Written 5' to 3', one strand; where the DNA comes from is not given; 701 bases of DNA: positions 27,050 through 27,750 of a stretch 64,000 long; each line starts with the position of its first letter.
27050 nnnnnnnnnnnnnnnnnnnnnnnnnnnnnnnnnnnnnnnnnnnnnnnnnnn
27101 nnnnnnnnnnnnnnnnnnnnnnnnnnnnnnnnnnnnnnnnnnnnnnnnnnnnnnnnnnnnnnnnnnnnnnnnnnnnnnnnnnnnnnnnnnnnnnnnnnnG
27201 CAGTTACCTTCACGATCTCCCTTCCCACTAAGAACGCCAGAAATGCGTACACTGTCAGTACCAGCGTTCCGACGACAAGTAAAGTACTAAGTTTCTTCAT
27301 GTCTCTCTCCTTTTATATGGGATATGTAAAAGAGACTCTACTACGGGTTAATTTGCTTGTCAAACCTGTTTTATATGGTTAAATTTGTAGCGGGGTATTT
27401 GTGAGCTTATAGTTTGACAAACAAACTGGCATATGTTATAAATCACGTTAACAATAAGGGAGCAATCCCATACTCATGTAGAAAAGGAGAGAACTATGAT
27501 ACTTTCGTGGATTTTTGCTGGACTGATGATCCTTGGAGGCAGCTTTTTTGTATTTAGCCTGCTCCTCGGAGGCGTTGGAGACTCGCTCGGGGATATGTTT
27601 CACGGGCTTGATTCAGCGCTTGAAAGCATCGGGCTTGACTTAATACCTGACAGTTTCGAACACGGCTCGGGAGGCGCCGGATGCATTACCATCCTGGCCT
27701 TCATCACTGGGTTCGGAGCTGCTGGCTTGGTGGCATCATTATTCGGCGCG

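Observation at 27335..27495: Divergent promoters built from mirrored TTGACA boxes with near-identical RBSs on both genes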

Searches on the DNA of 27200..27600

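Call 63: search_rna_families(source=window, start=27200, end=27600, threshold=evalue, max_evalue=1)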
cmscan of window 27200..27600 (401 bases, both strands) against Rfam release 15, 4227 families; matches with E-value up to 1: 2.
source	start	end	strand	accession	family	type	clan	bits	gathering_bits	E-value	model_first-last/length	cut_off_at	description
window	27276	27509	-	RF04150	MIR2655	Gene; miRNA;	-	23.2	122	0.17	1-267/267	no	MIR2655 microRNA precursor family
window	27518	27600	+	RF01946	KCNQ1OT1_1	Gene; lncRNA;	-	9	70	0.26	1-90/464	3'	KCNQ1 overlapping transcript 1 conserved region 1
